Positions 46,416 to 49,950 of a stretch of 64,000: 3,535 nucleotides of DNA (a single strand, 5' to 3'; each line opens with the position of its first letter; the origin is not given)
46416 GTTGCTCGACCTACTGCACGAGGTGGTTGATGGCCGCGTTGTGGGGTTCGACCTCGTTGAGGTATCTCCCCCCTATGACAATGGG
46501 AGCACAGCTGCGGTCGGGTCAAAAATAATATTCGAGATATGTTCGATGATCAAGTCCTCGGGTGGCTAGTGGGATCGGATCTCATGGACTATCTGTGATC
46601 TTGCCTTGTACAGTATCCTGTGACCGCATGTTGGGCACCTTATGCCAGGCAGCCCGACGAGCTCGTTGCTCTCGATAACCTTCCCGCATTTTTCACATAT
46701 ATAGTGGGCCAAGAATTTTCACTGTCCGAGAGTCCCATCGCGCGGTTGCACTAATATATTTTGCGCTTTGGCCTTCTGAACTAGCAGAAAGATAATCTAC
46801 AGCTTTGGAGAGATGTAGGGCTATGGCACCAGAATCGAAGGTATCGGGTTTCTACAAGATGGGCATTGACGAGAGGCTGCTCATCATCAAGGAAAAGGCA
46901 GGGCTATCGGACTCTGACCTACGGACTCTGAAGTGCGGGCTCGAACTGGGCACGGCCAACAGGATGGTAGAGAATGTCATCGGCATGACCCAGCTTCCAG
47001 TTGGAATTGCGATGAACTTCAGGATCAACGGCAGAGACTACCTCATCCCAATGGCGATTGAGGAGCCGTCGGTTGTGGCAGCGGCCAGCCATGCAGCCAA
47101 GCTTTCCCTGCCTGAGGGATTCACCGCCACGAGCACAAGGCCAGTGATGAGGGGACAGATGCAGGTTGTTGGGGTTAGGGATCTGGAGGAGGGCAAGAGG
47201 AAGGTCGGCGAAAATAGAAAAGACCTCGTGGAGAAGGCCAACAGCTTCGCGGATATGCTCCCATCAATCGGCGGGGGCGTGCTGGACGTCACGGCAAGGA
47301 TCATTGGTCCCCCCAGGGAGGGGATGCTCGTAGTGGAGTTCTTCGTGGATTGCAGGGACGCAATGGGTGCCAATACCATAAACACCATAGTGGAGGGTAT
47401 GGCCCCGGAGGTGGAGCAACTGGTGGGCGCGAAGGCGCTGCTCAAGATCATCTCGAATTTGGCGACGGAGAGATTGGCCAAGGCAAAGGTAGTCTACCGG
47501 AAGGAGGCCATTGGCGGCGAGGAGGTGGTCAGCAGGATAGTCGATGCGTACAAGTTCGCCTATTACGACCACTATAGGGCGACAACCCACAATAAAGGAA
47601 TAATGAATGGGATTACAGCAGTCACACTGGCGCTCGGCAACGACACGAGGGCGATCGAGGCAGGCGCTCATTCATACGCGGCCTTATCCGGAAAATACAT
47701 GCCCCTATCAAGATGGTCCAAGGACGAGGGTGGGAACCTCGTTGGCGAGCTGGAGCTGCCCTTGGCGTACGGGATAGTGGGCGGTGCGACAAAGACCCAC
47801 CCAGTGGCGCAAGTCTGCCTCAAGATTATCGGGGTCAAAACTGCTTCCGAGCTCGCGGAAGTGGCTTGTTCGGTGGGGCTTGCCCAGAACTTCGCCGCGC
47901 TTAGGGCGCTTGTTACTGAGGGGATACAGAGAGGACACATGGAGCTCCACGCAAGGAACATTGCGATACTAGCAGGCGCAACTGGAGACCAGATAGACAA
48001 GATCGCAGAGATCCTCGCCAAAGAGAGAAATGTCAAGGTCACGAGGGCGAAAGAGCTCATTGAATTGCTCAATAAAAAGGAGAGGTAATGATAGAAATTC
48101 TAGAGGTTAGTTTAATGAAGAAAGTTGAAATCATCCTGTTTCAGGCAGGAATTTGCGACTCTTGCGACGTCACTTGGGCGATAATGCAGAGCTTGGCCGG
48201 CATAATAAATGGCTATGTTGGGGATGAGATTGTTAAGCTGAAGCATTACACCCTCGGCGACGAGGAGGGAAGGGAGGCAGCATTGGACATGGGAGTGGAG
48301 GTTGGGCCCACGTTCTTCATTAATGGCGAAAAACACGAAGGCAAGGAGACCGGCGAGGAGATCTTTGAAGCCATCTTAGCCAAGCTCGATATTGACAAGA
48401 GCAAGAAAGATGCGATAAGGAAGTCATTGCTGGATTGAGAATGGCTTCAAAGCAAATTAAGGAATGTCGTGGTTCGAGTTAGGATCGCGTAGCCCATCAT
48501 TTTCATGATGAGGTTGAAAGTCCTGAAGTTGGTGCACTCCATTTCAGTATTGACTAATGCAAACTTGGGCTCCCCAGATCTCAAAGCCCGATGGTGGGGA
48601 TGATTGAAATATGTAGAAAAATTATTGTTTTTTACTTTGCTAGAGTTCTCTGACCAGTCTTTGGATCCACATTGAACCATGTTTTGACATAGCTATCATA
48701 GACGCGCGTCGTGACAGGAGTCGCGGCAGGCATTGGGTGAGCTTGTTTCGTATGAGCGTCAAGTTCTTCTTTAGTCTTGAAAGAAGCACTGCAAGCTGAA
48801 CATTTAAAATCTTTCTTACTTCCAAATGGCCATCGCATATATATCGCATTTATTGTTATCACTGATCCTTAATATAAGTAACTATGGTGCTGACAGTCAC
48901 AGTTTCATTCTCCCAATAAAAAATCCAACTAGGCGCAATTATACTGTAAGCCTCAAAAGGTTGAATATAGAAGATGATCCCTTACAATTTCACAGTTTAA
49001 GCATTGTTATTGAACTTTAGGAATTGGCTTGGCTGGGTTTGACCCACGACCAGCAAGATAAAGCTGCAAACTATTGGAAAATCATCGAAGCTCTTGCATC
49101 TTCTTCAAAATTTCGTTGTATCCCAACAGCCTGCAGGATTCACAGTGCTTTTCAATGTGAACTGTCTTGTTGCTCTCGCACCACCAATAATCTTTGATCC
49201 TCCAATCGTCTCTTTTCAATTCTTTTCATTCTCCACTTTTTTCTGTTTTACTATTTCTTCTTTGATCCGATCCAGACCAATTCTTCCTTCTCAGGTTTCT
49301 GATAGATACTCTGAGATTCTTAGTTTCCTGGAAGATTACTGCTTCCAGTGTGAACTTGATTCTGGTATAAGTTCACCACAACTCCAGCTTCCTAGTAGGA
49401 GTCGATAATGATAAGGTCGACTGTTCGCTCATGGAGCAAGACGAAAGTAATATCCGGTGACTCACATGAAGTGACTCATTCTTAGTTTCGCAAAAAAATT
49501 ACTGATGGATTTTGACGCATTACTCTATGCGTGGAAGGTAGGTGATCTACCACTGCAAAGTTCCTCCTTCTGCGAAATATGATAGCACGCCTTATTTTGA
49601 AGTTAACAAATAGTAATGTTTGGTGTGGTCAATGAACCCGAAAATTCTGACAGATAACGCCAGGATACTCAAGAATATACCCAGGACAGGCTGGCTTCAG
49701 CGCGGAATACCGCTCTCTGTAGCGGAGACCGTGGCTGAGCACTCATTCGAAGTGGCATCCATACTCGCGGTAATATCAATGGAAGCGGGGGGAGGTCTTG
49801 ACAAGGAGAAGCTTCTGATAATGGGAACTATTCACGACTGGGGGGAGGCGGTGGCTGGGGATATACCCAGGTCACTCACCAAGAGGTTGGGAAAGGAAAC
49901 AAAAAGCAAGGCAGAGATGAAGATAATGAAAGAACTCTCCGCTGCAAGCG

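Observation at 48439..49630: AT-rich 1.2-kb non-coding island with a C2H2 zinc-finger mini-ORF between the HMGR operon and the HD hydrolase gene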

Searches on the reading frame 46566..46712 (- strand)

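Call 9: search_protein_families(library=pfam, max_evalue=1, proteins=[window:46566-46712:-])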
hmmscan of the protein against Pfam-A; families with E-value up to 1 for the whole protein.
window:46566-46712:- (48 aa): 62 families (the best 25 are shown)
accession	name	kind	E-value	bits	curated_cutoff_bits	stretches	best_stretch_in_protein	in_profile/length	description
PF03604.18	Zn_ribbon_RPAB4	-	1.6e-08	34.6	24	1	4-38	1-32/32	DNA directed RNA polymerase, 7 kDa subunit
PF18439.7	zf_UBZ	-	4.3e-06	26.7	25.6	1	3-18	2-17/32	Ubiquitin-Binding Zinc Finger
PF13248.11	Zn_ribbon_3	-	0.00027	20.7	27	1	23-33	2-11/26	zinc-ribbon domain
PF08271.17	Zn_Ribbon_TF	-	0.00035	20.5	29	1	4-19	20-35/43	TFIIB zinc-binding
PF09723.15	Zn_ribbon_8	-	0.00056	20.3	34.4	1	4-31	6-34/41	Zinc ribbon domain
PF24749.2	DUF7695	-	0.00083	19.5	25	1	6-17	9-20/58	Domain of unknown function (DUF7695)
PF06221.18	zf-C2HC5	-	0.0013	19.1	25.8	1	5-39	19-50/54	Putative zinc finger motif, C2HC5-type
PF01096.23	Zn_ribbon_TFIIS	-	0.0013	18.9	21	1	24-41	1-18/39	Transcription factor S-II (TFIIS)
PF23783.1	Zn_ribbon_TiaS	-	0.002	18.2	27.3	1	5-41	3-37/41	TiaS C-terminal zinc ribbon domain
PF12172.15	zf-ChsH2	-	0.0022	18.2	23.2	1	21-35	9-23/37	ChsH2, rubredoxin-like zinc ribbon domain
PF13240.11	Zn_Ribbon_1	-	0.003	17.7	25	0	6-16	2-12/23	zinc-ribbon domain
PF07754.17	HVO_2753_ZBP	-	0.0032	17.7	33.2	0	25-37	18-30/46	Small zinc finger protein HVO_2753-like, Zn-binding pocket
PF14149.11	YhfH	-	0.0042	17.3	27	0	6-14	16-24/37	YhfH-like protein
PF12773.13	DZR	-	0.0043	17.6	27.3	1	5-34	14-35/45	Double zinc ribbon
PF14634.12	zf-RING_5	-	0.0072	16.7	27.9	1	3-30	22-42/43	zinc-RING finger domain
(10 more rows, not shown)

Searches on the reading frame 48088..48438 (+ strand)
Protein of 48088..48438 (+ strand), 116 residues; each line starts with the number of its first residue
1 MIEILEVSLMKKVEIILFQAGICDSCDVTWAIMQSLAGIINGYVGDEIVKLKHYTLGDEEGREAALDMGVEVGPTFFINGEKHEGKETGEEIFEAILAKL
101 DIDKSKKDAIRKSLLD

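Call 9: search_protein_families(library=pfam, max_evalue=1, proteins=[window:48088-48438:+])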
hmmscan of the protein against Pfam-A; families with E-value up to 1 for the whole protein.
window:48088-48438:+ (116 aa): 2 families
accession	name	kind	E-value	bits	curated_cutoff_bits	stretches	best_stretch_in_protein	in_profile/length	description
PF13462.12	Thioredoxin_4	-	0.0023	18.6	23.2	1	64-96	131-163/165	Thioredoxin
PF00085.26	Thioredoxin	-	0.042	14.3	23.5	1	10-97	17-98/103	Thioredoxin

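Call 26: search_protein_families(library=phrogs, max_evalue=1, proteins=[window:48088-48438:+])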
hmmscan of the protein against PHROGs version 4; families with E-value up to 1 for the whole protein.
window:48088-48438:+ (116 aa): 1 family
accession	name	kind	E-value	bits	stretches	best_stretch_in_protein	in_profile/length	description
phrog_12726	-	unknown function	0.021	16.1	1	39-61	57-79/79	-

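Call 57: find_homologous_proteins(query=window:48088-48438:+, max_evalue=0.001)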
Query window:48088-48438:+ (116 aa): 13 proteins with E <= 0.001 among 19 candidates.
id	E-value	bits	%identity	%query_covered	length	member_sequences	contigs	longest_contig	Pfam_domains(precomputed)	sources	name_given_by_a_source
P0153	3.5e-68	245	100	100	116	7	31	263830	-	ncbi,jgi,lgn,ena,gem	jgi:predicted DsbA family dithiol-disulfide isomerase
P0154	6.7e-57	208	92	92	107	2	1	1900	-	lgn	-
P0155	3.7e-55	203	91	91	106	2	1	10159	-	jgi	jgi:hypothetical protein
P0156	8.4e-48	179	75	91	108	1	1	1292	-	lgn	-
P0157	8.9e-48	179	75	92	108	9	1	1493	-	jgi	jgi:hypothetical protein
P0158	4.3e-45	170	71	92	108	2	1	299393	-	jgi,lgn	-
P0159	4.0e-43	164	68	91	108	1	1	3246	-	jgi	jgi:hypothetical protein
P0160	1.9e-41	158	65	91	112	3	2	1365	-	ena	-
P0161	1.5e-40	156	64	91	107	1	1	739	-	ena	-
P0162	2.1e-35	139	63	91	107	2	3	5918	-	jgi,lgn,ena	jgi:protein-disulfide isomerase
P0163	5.3e-35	138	61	91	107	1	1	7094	-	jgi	jgi:predicted DsbA family dithiol-disulfide isomerase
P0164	1.2e-30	124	54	91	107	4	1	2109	-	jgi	jgi:hypothetical protein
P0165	9.0e-28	114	49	91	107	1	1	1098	-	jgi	jgi:glutaredoxin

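Call 59: find_encoding_contigs(protein=P0158, flank=5000, max_places=2)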
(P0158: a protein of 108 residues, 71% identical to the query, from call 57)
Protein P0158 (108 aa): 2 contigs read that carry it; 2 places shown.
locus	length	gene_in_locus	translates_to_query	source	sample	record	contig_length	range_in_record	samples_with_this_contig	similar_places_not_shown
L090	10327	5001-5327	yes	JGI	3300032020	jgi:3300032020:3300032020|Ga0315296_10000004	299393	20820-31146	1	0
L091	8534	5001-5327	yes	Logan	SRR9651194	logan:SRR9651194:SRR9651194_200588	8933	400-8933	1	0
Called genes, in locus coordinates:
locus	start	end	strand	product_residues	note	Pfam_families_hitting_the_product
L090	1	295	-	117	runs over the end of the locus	-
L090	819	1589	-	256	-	PF01061:ABC2_membrane, PF12698:ABC2_membrane_3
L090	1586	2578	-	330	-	PF00005:ABC_tran, PF13304:AAA_21 (weak), PF13732:DrrA1-3_C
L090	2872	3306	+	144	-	PF00903:Glyoxalase (weak)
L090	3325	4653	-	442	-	PF13243:SQHop_cyclase_C (faint)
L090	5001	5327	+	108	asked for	-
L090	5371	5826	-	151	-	-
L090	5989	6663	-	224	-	PF07796:DUF1638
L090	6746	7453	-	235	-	PF01411:tRNA-synt_2c, PF07973:tRNA_SAD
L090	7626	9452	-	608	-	PF08439:Peptidase_M3_N, PF01432:Peptidase_M3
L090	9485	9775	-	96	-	-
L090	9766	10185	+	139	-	PF02142:MGS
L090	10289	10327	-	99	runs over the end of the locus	-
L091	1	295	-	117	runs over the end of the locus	-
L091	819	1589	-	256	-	PF01061:ABC2_membrane, PF12698:ABC2_membrane_3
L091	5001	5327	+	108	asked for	-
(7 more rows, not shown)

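Call 60: find_encoding_contigs(protein=P0163, flank=5000, max_places=2)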
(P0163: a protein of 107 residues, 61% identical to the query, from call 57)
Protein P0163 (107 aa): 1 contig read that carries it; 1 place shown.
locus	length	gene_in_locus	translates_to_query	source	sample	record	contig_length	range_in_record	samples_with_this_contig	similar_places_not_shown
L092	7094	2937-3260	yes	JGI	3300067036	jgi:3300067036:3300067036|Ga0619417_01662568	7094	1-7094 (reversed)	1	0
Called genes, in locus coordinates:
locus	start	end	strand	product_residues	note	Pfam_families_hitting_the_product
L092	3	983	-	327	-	?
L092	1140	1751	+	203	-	PF00753:Lactamase_B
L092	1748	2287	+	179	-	PF01625:PMSR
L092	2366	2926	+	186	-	PF14470:bPH_3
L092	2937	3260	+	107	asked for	-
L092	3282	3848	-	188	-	PF10050:DUF2284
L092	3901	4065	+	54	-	-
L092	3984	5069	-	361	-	PF02073:Peptidase_M29, PF26233:NicX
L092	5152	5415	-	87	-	-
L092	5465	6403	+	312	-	PF02540:NAD_synthase, PF00958:GMP_synt_C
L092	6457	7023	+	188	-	PF12847:Methyltransf_18 (weak), PF13847:Methyltransf_31 (weak), PF13649:Methyltransf_25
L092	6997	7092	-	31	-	?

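Call 61: find_encoding_contigs(protein=P0162, flank=5000, max_places=3)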
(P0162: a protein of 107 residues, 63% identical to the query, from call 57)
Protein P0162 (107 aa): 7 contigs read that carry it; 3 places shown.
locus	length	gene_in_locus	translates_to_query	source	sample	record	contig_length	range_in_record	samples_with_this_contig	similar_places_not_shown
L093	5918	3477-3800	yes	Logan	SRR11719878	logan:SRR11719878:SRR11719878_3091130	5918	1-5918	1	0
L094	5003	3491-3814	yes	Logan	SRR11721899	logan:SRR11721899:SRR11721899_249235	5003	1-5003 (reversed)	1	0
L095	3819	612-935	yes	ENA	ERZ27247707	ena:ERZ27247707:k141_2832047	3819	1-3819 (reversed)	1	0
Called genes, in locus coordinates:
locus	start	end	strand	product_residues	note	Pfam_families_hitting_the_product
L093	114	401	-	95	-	PF13192:Thioredoxin_3 (weak)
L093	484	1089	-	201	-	PF13302:Acetyltransf_3, PF13420:Acetyltransf_4 (faint), PF00583:Acetyltransf_1 (weak)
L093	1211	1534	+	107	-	PF13240:Zn_Ribbon_1 (weak), PF13248:Zn_ribbon_3 (weak), PF12773:DZR (weak), PF13240:Zn_Ribbon_1 (weak), PF24463:DUF7577 (weak)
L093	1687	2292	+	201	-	PF00753:Lactamase_B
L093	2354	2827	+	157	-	PF01625:PMSR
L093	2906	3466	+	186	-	PF14470:bPH_3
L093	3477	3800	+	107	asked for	-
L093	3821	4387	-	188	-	PF10050:DUF2284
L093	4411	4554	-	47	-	-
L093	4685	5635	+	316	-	PF02540:NAD_synthase (weak), PF01171:ATP_bind_3 (weak), PF00958:GMP_synt_C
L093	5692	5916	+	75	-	?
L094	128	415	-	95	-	PF13192:Thioredoxin_3 (weak)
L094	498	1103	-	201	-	PF13302:Acetyltransf_3, PF13420:Acetyltransf_4 (faint), PF00583:Acetyltransf_1 (weak)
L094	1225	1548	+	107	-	PF13240:Zn_Ribbon_1 (weak), PF13248:Zn_ribbon_3 (weak), PF12773:DZR (weak), PF13240:Zn_Ribbon_1 (weak), PF24463:DUF7577 (weak)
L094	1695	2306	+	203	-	PF00753:Lactamase_B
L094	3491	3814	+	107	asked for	-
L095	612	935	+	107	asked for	-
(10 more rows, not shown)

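Call 69: search_protein_families(library=ncbifam, max_evalue=1, proteins=[window:48088-48438:+])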
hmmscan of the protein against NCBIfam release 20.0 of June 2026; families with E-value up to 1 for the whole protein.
window:48088-48438:+ (116 aa): 1 family
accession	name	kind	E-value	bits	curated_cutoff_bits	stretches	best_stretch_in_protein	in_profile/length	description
TIGR00411.1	redox_disulf_1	equivalog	0.0085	16.1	92.75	1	13-97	1-79/82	MJ0307 family thioredoxin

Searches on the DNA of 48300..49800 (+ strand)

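Call 6: search_rna_families(source=window, start=48300, end=49800, threshold=evalue, max_evalue=10)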
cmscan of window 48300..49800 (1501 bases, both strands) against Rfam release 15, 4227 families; matches with E-value up to 10: 2.
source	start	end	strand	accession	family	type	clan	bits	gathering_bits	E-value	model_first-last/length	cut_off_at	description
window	48780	48821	-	RF01615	ceN111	Gene; snRNA; snoRNA; CD-box;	-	17.2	43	8.7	1-70/70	no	Nematode snoRNA ceN111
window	48670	48722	-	RF02087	Yar_3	Gene; lncRNA;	-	12.3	50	3.8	1-67/67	no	Yellow-achaete intergenic RNA conserved region 3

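Call 78: search_dna_similar(query=window:48439-49630:+, collection=phages, mode=distant, max_evalue=0.01, max_rows=10)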
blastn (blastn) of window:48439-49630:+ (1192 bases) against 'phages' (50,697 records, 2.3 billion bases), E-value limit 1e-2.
No match.

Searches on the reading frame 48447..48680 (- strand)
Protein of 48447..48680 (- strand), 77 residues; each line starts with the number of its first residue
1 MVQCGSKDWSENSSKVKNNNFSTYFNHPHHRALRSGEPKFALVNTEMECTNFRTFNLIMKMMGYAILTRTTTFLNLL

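Call 9: search_protein_families(library=pfam, max_evalue=1, proteins=[window:48447-48680:-])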
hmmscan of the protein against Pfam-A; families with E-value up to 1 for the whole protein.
window:48447-48680:- (77 aa): 0 families

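Call 26: search_protein_families(library=phrogs, max_evalue=1, proteins=[window:48447-48680:-])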
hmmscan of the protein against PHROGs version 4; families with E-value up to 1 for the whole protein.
window:48447-48680:- (77 aa): 0 families
